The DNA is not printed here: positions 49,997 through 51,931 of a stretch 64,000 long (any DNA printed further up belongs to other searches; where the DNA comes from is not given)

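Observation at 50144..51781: Unusual fusion of an ATP-grasp ligase with an LMW protein-tyrosine-phosphatase domain in a polysaccharide-modification neighbourhood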

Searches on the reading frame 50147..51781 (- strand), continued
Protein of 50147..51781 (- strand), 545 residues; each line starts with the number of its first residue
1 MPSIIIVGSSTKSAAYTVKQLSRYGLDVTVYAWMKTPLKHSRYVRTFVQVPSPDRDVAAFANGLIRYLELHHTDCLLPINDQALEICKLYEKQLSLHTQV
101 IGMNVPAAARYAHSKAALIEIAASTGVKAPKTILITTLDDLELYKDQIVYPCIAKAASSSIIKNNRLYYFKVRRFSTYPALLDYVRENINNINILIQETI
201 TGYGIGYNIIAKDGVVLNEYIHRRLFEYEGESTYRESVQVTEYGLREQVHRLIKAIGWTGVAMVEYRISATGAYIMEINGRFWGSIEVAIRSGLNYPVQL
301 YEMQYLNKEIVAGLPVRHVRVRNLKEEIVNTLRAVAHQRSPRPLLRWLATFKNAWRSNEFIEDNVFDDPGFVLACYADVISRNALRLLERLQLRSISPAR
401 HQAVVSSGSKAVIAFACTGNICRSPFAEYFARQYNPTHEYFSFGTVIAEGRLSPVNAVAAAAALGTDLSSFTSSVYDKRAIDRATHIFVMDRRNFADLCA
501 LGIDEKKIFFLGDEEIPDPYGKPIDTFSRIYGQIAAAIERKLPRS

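Call 58: find_encoding_contigs(protein=P0002, flank=8000, max_places=2)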
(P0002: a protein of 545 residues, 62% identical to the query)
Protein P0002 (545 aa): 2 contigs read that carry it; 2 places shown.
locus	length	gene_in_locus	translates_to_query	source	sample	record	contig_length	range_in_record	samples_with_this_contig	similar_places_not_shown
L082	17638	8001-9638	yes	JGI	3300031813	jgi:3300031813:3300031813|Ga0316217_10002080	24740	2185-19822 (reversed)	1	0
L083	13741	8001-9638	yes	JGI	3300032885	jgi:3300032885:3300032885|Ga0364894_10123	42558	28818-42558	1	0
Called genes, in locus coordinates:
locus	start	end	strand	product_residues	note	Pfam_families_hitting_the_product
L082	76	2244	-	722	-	PF13623:SurA_N_2, PF13624:SurA_N_3, PF13145:Rotamase_2 (faint), PF13616:Rotamase_3, PF00639:Rotamase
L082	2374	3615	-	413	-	PF13439:Glyco_transf_4, PF13579:Glyco_trans_4_4 (weak), PF00534:Glycos_transf_1 (weak), PF13692:Glyco_trans_1_4 (weak)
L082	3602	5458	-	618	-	PF13522:GATase_6, PF13537:GATase_7, PF00733:Asn_synthase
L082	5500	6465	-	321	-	PF01408:GFO_IDH_MocA, PF22725:GFO_IDH_MocA_C3, PF02894:GFO_IDH_MocA_C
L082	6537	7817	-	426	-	PF13439:Glyco_transf_4 (weak)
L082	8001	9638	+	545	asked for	PF02655:ATP-grasp_3 (weak), PF15632:ATPgrasp_Ter, PF01451:LMWPc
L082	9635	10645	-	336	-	PF03065:Glyco_hydro_57 (weak), PF01522:Polysacc_deac_1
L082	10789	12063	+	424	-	PF00534:Glycos_transf_1, PF13692:Glyco_trans_1_4, PF13524:Glyco_trans_1_2 (weak)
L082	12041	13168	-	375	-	PF13439:Glyco_transf_4 (faint), PF00534:Glycos_transf_1, PF13692:Glyco_trans_1_4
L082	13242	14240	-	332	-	PF01522:Polysacc_deac_1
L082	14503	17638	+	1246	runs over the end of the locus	PF13573:SprB, PF18962:Por_Secre_tail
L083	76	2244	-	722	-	PF13623:SurA_N_2, PF13624:SurA_N_3, PF13145:Rotamase_2 (faint), PF13616:Rotamase_3, PF00639:Rotamase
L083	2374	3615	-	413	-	PF13439:Glyco_transf_4, PF13579:Glyco_trans_4_4 (weak), PF00534:Glycos_transf_1 (weak), PF13692:Glyco_trans_1_4 (weak)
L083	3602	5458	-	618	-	PF13522:GATase_6, PF13537:GATase_7, PF00733:Asn_synthase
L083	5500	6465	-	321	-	PF01408:GFO_IDH_MocA, PF22725:GFO_IDH_MocA_C3, PF02894:GFO_IDH_MocA_C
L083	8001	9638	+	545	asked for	PF02655:ATP-grasp_3 (weak), PF15632:ATPgrasp_Ter, PF01451:LMWPc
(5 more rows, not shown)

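Call 64: search_protein_representatives(alignment_id=A1)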
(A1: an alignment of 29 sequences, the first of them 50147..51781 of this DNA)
Query: 29 sequences, 571 profile positions. Proteins with E-value up to 0.001 (for the whole library): 53061; up to 1e-10: 27651; up to 1e-30: 4398. The best 150 are listed.
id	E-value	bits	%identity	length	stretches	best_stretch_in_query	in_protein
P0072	9.8e-219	744.0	-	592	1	3-570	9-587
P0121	2.7e-205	699.6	-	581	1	3-568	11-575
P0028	8.3e-201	684.8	-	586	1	4-567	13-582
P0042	9.8e-201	684.6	-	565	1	2-566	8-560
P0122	3.2e-198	676.2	-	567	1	1-566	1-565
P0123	7.6e-195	665.1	-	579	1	3-567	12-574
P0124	6.9e-194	662.0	-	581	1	3-568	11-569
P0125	2.9e-193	659.9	-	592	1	4-567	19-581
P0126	3.3e-193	659.7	-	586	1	2-566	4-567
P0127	8.4e-193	658.4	-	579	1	4-566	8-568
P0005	2.8e-191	653.3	-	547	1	1-568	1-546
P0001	2.2e-189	647.1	-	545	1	4-566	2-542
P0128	2.4e-189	646.9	-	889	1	4-569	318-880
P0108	2.6e-189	646.8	-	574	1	4-565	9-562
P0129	2.3e-188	643.7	-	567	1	2-564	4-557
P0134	2.2e-187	640.4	-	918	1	4-567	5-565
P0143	3.6e-184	629.9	-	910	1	4-564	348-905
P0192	7.9e-170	582.5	-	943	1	5-566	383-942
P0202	1.2e-167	575.4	-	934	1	1-567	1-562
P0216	9.6e-162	555.8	-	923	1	5-568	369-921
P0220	1.1e-160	552.4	-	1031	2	4-567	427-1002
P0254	1.0e-150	519.5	-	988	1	4-564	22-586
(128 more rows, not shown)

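Call 65: search_protein_families(library=pfam, proteins=[P0128, P0134, P0143, P0192, P0202, P0216, P0220, P0254], max_evalue=0.001)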
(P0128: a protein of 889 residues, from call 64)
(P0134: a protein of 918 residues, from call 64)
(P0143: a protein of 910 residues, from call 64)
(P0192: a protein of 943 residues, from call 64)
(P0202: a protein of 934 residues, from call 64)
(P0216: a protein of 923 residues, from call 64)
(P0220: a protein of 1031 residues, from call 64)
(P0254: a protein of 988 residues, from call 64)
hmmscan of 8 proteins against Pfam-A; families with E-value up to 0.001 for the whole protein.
P0128 (889 aa): 4 families
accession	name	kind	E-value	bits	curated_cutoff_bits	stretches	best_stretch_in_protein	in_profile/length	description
PF24793.1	GINT1_N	-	2.2e-44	152.1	27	1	55-263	57-269/304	Glucosamine inositolphosphorylceramide transferase 1, N-terminal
PF01451.26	LMWPc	-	1.7e-18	67.6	23.2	1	741-876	1-143/144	Low molecular weight phosphotyrosine protein phosphatase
PF15632.11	ATPgrasp_Ter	-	2.3e-08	34.3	29.1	1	507-625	4-112/131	ATP-grasp in the biosynthetic pathway with Ter operon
PF02786.22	CPSase_L_D2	-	2.8e-06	27.4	19.8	1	429-605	1-186/211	Carbamoyl-phosphate synthase L chain, ATP binding domain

P0134 (918 aa): 7 families
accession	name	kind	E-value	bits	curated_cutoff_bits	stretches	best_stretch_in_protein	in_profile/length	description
PF00535.33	Glycos_transf_2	-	2.1e-26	93.3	23.3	1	595-735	1-132/168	Glycosyl transferase family 2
PF01451.26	LMWPc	-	8.2e-23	81.6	23.2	1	428-561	2-141/144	Low molecular weight phosphotyrosine protein phosphatase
PF13641.12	Glyco_tranf_2_3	-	4.3e-21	76.4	27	1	594-824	3-214/230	Glycosyltransferase like family 2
PF13632.12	Glyco_trans_2_3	-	1.5e-09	38.4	27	1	673-846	1-142/198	Glycosyl transferase family group 2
PF15632.11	ATPgrasp_Ter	-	4.6e-08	33.3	29.1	1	193-309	4-110/131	ATP-grasp in the biosynthetic pathway with Ter operon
PF13506.12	Glyco_transf_21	-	1.9e-05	24.7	21.7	0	665-709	25-68/174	Glycosyl transferase family 21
PF02786.22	CPSase_L_D2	-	7e-05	22.9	19.8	1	115-293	1-188/211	Carbamoyl-phosphate synthase L chain, ATP binding domain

P0143 (910 aa): 3 families
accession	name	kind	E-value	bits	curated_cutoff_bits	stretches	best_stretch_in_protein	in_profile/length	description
PF01451.26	LMWPc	-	1.1e-18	68.3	23.2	1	772-903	1-140/144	Low molecular weight phosphotyrosine protein phosphatase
PF15632.11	ATPgrasp_Ter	-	2.7e-07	30.9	29.1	1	539-655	5-111/131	ATP-grasp in the biosynthetic pathway with Ter operon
PF13549.11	ATP-grasp_5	-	3e-05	23.9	27.6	1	460-520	11-67/221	ATP-grasp domain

P0192 (943 aa): 3 families
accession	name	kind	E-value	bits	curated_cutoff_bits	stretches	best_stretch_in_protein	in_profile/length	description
PF13480.13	Acetyltransf_6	-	1.4e-26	93.8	22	1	183-332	1-143/143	Acetyltransferase (GNAT) domain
PF01451.26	LMWPc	-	9.1e-23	81.5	23.2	1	806-939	1-141/144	Low molecular weight phosphotyrosine protein phosphatase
PF15632.11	ATPgrasp_Ter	-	3.4e-05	24.1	29.1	1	581-687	13-109/131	ATP-grasp in the biosynthetic pathway with Ter operon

P0202 (934 aa): 9 families
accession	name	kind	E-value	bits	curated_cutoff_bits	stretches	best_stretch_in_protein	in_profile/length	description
PF00534.26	Glycos_transf_1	-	1.2e-41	142.6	26.4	1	747-909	3-170/172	Glycosyl transferases group 1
PF13692.12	Glyco_trans_1_4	-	2.7e-34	118.9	27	1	761-897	3-142/142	Glycosyl transferases group 1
PF13439.12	Glyco_transf_4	-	8.3e-24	84.9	28.5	1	579-736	1-166/170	Glycosyltransferase Family 4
PF01451.26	LMWPc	-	6.4e-18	65.8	23.2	1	426-558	1-141/144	Low molecular weight phosphotyrosine protein phosphatase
PF13579.12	Glyco_trans_4_4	-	1.3e-14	55.3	29.7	1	580-734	1-157/158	Glycosyl transferase 4-like domain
PF15632.11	ATPgrasp_Ter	-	1.9e-08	34.6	29.1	1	192-309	4-111/131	ATP-grasp in the biosynthetic pathway with Ter operon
PF02786.22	CPSase_L_D2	-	7.5e-06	26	19.8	1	220-298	118-195/211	Carbamoyl-phosphate synthase L chain, ATP binding domain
PF02655.19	ATP-grasp_3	-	0.0003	21.3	23.2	1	116-287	4-160/160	ATP-grasp domain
PF20706.3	GT4-conflict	-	0.00063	19.3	26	1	756-873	194-323/385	Family 4 Glycosyltransferase in conflict systems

P0216 (923 aa): 6 families
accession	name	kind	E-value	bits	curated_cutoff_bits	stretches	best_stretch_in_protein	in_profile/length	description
PF00534.26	Glycos_transf_1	-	3.5e-25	89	26.4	1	176-335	2-161/172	Glycosyl transferases group 1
PF01451.26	LMWPc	-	1.3e-21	77.7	23.2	1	782-919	1-144/144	Low molecular weight phosphotyrosine protein phosphatase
PF13692.12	Glyco_trans_1_4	-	2.8e-21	76.7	27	1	190-332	2-142/142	Glycosyl transferases group 1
PF15632.11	ATPgrasp_Ter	-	5.5e-08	33.1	29.1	1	559-680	5-116/131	ATP-grasp in the biosynthetic pathway with Ter operon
PF13524.12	Glyco_trans_1_2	-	3e-06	27.7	25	1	224-359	22-142/144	Glycosyl transferase-like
PF02786.22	CPSase_L_D2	-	0.00012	22.1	19.8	0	609-660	139-191/211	Carbamoyl-phosphate synthase L chain, ATP binding domain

P0220 (1031 aa): 2 families
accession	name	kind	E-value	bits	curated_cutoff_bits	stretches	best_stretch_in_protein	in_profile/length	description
PF01451.26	LMWPc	-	1.5e-20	74.3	23.2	1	861-998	1-141/144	Low molecular weight phosphotyrosine protein phosphatase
PF15632.11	ATPgrasp_Ter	-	1.6e-13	51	29.1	1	622-752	3-121/131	ATP-grasp in the biosynthetic pathway with Ter operon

P0254 (988 aa): 4 families
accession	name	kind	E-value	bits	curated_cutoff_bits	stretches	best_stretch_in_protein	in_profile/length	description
PF13480.13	Acetyltransf_6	-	2.7e-26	92.9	22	1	800-947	2-143/143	Acetyltransferase (GNAT) domain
PF01451.26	LMWPc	-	5.2e-21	75.8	23.2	1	448-587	2-143/144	Low molecular weight phosphotyrosine protein phosphatase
PF15632.11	ATPgrasp_Ter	-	1.2e-05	25.6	29.1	1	261-331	46-114/131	ATP-grasp in the biosynthetic pathway with Ter operon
PF02786.22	CPSase_L_D2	-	0.00017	21.6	19.8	0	263-302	140-179/211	Carbamoyl-phosphate synthase L chain, ATP binding domain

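Call 77: search_protein_families(library=padloc, proteins=[window:50147-51781:-], max_evalue=0.001)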
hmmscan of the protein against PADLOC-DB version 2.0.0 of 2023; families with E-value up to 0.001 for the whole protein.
window:50147-51781:- (545 aa): 0 families

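Call 81: find_related_loci(query=A1, collection=viral_contigs, flank=5000)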
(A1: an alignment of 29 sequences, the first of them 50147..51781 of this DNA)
Query A1 (545 aa) in viral_contigs; peptide patterns used: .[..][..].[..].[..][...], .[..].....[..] (x = any residue, [..] = any of these).
88 stretches matched a pattern, but none encodes a relative of the query by tblastn (E <= 1e-3).

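Call 82: search_dna_similar(query=window:50147-51781:-, collection=plasmids, mode=protein, max_evalue=1e-10, max_rows=20)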
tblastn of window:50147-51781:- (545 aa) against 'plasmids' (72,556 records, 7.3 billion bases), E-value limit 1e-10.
Records with a match: 9; places in all: 9; records where one place covers at least 80% of the query: 0.
Best place of each record, by identity: <60% 9.
By first word of the organism name: Vibrio 3; Halocatena 2; Halobaculum 2; Halorussus 1; Haloprofundus 1.
By predicted mobility (MOB-suite, as given by PLSDB): non-mobilizable 9.
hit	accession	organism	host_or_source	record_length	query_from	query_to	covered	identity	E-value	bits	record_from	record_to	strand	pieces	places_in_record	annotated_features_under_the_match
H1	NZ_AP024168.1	Vibrio alfacsensis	-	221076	211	542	61%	28.8%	8e-13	79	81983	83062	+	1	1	ATP-grasp domain-containing protein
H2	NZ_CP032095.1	Vibrio alfacsensis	Solea senegalensis,whole ...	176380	211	542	61%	28.6%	6e-13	80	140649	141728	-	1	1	ATP-grasp domain-containing protein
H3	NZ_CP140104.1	Vibrio alfacsensis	Scophthalmus maximus,intestinal tract ...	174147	211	542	61%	28.6%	2e-12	78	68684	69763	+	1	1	ATP-grasp domain-containing protein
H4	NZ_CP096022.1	Halocatena salina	cell culture,sediment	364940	1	313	57%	25.5%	1e-15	88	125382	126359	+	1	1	ATP-grasp domain-containing protein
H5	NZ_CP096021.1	Halocatena salina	cell culture,sediment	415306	4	303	55%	26.1%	6e-15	86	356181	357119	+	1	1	ATP-grasp domain-containing protein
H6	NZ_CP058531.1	Halobaculum halophilum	cell culture,sediment in salt lake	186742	3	303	55%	24.8%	2e-16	91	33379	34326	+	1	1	ATP-grasp domain-containing protein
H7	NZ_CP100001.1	Halorussus vallis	cell culture,saline soil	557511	4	317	58%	23.8%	7e-12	76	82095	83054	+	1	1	ATP-grasp domain-containing protein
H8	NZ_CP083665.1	Haloprofundus salinisoli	cell culture,saline soil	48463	4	301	55%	25.0%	6e-11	73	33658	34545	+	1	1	ATP-grasp domain-containing protein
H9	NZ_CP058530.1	Halobaculum halophilum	cell culture,sediment in salt lake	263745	4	297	54%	23.9%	9e-12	76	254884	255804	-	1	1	carboxylate--amine ligase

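Call 83: get_annotated_region(hit=H1, flank=20000)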
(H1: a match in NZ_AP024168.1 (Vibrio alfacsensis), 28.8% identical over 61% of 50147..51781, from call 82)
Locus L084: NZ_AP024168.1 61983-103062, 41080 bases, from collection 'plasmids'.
description: Vibrio alfacsensis strain 04Ya108 plasmid pYa108, complete sequence
organism: Vibrio alfacsensis (NCBI taxid 1074311)
taxonomy: Bacteria; Pseudomonadota; Gammaproteobacteria; Vibrionales; Vibrionaceae; Vibrio; Vibrio alfacsensis
host: -; source: -; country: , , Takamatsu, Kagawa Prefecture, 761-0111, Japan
typing (MOB-suite, as given by PLSDB): non-mobilizable
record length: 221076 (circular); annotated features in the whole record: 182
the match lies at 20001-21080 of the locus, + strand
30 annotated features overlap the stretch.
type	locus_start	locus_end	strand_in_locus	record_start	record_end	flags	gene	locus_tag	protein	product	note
CDS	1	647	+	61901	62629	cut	-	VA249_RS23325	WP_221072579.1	PEP-CTERM sorting domain-containing protein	-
CDS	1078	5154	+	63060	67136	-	-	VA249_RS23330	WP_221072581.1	ImpA family metalloprotease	-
CDS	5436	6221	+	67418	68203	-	-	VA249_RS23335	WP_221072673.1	SDR family oxidoreductase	-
CDS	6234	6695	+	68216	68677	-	-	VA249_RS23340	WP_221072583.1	MaoC family dehydratase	-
CDS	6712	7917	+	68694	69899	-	-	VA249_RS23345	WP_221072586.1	thiolase family protein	GO:0006635 - fatty acid beta-oxidation [Evidence IEA]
CDS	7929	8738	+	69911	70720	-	-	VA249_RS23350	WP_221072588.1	enoyl-CoA hydratase-related protein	-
CDS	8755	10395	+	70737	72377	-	-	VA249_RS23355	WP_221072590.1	electron transfer flavoprotein-ubiquinone oxidoreductase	GO:0022900 - electron transport chain [Evidence IEA]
CDS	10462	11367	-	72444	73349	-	-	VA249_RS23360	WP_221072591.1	sensor domain-containing diguanylate cyclase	-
CDS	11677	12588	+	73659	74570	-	-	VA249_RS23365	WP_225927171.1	PEP-CTERM sorting domain-containing protein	-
CDS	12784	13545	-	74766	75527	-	-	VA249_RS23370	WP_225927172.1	serine protease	GO:0006508 - proteolysis [Evidence IEA]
CDS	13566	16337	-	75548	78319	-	prsT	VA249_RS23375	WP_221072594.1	XrtA/PEP-CTERM system TPR-repeat protein PrsT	-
CDS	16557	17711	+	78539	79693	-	-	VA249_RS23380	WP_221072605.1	GNAT family N-acetyltransferase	-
CDS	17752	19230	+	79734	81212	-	-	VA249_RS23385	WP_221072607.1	oligosaccharide flippase family protein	-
CDS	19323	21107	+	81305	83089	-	-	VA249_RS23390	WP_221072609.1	ATP-grasp domain-containing protein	-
CDS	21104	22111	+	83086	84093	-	-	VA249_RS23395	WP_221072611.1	hypothetical protein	-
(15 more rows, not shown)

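Call 85: search_protein_families(library=pfam, proteins=[L084:19323-21104:+, L084:21104-22108:+, L084:16557-17708:+, L084:32465-33733:+, L084:24802-25575:-], max_evalue=0.001)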
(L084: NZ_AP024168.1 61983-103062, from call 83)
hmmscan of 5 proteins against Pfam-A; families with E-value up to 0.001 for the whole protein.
L084:19323-21104:+ (594 aa): 2 families
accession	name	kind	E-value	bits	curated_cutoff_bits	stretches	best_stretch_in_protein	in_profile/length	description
PF01451.26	LMWPc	-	6.7e-17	62.5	23.2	1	445-586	1-144/144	Low molecular weight phosphotyrosine protein phosphatase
PF15632.11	ATPgrasp_Ter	-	1.8e-09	37.9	29.1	1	209-330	4-112/131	ATP-grasp in the biosynthetic pathway with Ter operon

L084:21104-22108:+ (335 aa): 0 families

L084:16557-17708:+ (384 aa): 1 family
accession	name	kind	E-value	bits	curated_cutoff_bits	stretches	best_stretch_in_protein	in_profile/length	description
PF13480.13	Acetyltransf_6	-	6e-24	85.3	22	1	185-334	1-143/143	Acetyltransferase (GNAT) domain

L084:32465-33733:+ (423 aa): 0 families

L084:24802-25575:- (258 aa): 0 families
